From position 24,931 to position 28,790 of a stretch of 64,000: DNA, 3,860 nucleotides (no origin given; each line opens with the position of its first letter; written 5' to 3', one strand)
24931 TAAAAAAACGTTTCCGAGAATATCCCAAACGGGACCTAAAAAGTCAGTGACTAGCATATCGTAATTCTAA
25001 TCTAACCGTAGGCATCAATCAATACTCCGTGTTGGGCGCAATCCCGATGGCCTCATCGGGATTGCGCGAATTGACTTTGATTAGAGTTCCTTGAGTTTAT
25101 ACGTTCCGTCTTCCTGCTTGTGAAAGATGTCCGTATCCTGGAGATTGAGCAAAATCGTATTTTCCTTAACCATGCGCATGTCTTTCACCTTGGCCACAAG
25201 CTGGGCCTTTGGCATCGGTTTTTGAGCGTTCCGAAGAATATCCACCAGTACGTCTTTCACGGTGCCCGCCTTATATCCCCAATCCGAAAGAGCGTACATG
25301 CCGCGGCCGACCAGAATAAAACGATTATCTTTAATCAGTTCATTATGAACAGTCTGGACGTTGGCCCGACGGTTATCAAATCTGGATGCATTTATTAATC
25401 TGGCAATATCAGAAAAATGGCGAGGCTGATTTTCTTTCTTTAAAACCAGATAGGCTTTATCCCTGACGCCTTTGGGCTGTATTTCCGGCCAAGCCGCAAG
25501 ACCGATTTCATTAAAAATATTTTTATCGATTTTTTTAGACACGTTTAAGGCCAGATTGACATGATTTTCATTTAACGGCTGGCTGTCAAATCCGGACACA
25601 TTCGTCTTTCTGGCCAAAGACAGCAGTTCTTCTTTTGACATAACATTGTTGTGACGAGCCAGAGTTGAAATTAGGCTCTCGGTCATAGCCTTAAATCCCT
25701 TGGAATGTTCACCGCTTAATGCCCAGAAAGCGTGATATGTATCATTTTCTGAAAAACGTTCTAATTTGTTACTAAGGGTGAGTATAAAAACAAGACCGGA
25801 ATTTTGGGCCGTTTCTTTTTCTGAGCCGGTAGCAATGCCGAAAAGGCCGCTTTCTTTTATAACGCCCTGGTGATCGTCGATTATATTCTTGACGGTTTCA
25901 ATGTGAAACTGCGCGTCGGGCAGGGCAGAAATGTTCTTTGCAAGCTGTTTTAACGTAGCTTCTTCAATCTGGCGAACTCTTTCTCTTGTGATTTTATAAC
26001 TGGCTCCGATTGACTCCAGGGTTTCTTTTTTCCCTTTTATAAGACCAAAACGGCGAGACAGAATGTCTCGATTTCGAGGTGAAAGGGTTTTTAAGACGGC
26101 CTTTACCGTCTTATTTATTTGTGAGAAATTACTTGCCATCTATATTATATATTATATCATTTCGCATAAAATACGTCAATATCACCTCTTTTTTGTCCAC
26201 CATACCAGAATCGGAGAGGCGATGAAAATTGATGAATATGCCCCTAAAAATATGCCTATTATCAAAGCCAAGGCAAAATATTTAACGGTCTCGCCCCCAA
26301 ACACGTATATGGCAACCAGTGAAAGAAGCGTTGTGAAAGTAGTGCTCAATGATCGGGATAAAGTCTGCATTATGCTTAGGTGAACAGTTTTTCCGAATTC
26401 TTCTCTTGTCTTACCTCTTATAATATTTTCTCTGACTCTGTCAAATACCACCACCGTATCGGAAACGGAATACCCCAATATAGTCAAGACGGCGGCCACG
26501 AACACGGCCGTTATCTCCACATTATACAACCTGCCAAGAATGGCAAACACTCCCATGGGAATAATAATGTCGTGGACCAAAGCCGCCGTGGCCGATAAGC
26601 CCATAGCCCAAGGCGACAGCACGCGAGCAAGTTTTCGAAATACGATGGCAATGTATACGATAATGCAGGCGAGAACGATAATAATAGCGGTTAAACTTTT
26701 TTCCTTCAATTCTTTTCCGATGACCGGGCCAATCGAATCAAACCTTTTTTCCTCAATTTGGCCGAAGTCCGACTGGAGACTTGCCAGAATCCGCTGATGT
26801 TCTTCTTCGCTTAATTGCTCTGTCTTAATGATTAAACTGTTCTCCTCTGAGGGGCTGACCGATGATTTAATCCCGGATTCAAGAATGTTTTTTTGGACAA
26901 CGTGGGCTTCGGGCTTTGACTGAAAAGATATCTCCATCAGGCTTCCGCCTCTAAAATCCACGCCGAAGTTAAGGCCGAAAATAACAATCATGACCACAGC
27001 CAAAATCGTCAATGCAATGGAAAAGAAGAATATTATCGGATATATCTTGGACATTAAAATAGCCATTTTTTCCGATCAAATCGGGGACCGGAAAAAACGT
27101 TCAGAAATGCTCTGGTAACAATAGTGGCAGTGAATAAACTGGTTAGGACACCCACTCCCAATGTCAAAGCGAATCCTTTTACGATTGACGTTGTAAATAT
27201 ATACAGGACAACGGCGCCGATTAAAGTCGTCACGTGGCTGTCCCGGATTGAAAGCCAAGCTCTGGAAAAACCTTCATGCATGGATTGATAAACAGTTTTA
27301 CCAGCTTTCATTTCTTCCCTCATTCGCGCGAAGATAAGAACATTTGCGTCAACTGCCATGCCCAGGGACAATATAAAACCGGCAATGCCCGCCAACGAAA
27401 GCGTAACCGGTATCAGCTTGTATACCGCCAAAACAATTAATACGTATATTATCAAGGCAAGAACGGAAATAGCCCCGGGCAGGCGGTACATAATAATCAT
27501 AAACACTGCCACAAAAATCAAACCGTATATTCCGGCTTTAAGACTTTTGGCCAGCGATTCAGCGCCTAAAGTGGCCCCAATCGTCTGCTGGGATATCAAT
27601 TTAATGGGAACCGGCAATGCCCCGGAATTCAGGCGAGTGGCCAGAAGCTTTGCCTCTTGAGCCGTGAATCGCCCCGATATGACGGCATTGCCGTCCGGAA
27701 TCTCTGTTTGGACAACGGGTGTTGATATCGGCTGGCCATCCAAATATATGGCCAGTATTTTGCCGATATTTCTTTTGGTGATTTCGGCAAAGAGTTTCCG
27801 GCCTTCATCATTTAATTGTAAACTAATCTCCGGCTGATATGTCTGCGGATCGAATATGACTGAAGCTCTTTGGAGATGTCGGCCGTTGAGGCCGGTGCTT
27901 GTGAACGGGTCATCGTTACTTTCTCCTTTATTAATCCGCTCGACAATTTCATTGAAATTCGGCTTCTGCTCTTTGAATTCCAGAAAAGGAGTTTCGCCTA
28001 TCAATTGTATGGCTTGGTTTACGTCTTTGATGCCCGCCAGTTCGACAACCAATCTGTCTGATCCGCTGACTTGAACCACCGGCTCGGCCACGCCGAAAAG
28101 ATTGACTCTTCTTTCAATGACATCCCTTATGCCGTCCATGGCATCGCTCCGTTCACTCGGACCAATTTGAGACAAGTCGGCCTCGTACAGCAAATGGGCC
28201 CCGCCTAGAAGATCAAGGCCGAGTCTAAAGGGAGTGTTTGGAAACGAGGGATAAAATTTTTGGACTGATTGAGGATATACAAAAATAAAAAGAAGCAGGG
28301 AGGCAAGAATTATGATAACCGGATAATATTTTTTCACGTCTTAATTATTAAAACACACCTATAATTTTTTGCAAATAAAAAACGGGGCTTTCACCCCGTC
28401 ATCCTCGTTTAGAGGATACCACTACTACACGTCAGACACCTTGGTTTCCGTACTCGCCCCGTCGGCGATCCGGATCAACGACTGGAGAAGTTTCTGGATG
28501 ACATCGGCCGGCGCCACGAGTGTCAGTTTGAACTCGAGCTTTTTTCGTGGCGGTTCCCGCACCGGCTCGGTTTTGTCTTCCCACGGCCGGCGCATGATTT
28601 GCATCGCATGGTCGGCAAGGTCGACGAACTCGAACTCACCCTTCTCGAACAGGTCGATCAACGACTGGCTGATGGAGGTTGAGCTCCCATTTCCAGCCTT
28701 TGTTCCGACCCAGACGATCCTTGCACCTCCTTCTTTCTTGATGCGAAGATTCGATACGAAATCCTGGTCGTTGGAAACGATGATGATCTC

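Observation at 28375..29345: Second high-GC islet: zinc-ribbon mini-protein + NYN-domain nuclease cassette between secD and the nuclease/secA block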

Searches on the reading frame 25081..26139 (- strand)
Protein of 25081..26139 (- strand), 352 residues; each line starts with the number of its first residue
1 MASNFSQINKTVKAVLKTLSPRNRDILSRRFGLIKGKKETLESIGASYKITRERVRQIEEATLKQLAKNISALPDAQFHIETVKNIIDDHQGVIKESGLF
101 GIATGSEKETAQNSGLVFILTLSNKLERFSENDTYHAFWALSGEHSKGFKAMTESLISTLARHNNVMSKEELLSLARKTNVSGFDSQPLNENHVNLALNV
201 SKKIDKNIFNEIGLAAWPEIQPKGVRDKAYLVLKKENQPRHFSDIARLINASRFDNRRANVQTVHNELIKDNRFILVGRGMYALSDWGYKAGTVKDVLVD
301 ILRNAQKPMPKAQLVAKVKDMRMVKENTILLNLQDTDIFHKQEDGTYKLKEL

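Call 4: search_protein_families(library=pfam, proteins=[window:25081-26139:-], max_evalue=0.1)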
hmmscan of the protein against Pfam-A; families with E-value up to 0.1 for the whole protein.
window:25081-26139:- (352 aa): 3 families
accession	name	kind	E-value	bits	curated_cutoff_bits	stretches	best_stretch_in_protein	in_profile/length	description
PF04545.22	Sigma70_r4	-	1.1e-13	50.8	24.1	1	15-67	1-49/50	Sigma-70, region 4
PF05066.19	HARE-HTH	-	1.2e-07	32.5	25.9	2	227-287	5-71/71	HB1, ASXL, restriction endonuclease HTH domain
PF23159.1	WH_Rok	-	0.037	14.6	27.6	0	226-282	2-58/58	Repressor Rok winged helix domain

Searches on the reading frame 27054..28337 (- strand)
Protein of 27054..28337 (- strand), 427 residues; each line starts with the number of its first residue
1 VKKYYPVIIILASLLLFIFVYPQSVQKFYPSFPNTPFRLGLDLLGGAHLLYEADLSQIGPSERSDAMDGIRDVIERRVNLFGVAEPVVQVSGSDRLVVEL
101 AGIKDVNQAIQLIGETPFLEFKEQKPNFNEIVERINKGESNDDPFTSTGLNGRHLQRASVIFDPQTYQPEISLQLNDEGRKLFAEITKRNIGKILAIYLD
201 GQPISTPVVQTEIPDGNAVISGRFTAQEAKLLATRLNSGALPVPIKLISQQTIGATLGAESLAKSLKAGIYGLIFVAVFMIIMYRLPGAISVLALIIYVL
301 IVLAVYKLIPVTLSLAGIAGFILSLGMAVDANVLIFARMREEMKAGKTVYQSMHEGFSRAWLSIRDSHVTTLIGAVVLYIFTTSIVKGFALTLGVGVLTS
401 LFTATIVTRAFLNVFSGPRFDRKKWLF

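Call 4: search_protein_families(library=pfam, proteins=[window:27054-28337:-], max_evalue=0.1)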
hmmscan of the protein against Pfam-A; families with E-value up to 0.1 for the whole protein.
window:27054-28337:- (427 aa): 5 families
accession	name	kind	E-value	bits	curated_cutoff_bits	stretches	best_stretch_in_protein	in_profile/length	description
PF22599.2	SecDF_P1_head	-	3.9e-29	101.3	27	1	148-243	19-114/114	SecDF, P1 head subdomain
PF21760.3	SecD_1st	-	8e-20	70.5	27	1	68-124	2-58/60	Protein translocase subunit SecDF, P1 domain, N-terminal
PF02355.23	SecD_SecF_C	-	9.5e-16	58.2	20.5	1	245-407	13-182/189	Protein export membrane protein SecD/SecF, C-terminal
PF03176.21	MMPL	-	1.9e-08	34.1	20.5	1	265-416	145-303/333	MMPL family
PF07549.19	Sec_GG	-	0.0016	18.4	20.3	1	31-54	2-25/28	SecD/SecF GG Motif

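Call 50: find_related_loci(query=window:27054-28337:-, collection=metagenome_contigs, flank=7000)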
Query window:27054-28337:- (427 aa) in metagenome_contigs; peptide patterns used: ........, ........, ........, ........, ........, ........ (x = any residue, [..] = any of these).
131 stretches matched a pattern; 9 encode a relative of the query (tblastn E <= 1e-3); 9 distinct loci.
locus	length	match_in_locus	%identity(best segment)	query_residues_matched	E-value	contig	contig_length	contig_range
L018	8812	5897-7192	69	2-427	0e+0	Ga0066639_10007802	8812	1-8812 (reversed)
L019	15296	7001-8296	69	2-427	0e+0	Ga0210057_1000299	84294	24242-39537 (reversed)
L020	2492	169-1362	45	17-412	3e-104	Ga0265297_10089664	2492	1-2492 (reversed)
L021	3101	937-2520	37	1-419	2e-75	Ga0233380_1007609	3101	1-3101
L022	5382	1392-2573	36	38-415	7e-69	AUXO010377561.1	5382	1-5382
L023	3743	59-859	45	150-416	4e-68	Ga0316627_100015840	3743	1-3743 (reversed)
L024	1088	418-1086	52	2-216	6e-71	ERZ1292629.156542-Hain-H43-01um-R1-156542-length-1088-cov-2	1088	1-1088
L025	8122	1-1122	36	60-415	2e-63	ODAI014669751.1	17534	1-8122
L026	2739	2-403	49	286-419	2e-35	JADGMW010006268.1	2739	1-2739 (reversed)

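Call 62: search_protein_families(library=pfam, proteins=[L019:6766-6930:+], max_evalue=1)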
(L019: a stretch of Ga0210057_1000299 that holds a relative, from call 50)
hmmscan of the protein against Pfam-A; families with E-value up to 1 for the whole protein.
L019:6766-6930:+ (54 aa): 8 families
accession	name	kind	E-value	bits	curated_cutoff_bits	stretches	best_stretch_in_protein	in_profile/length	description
PF18912.6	DZR_2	-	0.0068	16.6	27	1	3-26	9-33/56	Double zinc ribbon domain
PF23091.2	TNFR_ELAPOR1_6th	-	0.024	15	33.2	1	3-26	13-38/41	ELAPOR1-like, TNF receptor-like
PF07191.17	Zn_ribbon_6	-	0.047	14.1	25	1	3-27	18-42/67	Double zinc ribbon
PF25287.1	zf-B_box_Trim66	-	0.071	13.3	27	1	3-20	4-21/35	Trim66, B-box zinc-binding domain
PF09723.15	Zn_ribbon_8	-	0.1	13.1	34.4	1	17-36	8-27/41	Zinc ribbon domain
PF05495.17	zf-CHY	-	0.34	11.8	31.3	1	3-24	44-65/68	CHY zinc finger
PF12387.13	Peptidase_C74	-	0.35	10.8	27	1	4-30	165-191/200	Pestivirus NS2 peptidase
PF24844.1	PolC_DP2_central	-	0.58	9.4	24.3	1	2-29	336-362/372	DNA polymerase II large subunit DP2, central domain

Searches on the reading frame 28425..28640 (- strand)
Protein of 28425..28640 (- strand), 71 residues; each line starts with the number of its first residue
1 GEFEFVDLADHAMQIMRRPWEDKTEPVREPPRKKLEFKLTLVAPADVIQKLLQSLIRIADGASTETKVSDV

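Call 62: search_protein_families(library=pfam, proteins=[window:28425-28640:-], max_evalue=1)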
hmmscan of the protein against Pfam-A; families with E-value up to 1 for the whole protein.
window:28425-28640:- (71 aa): 0 families
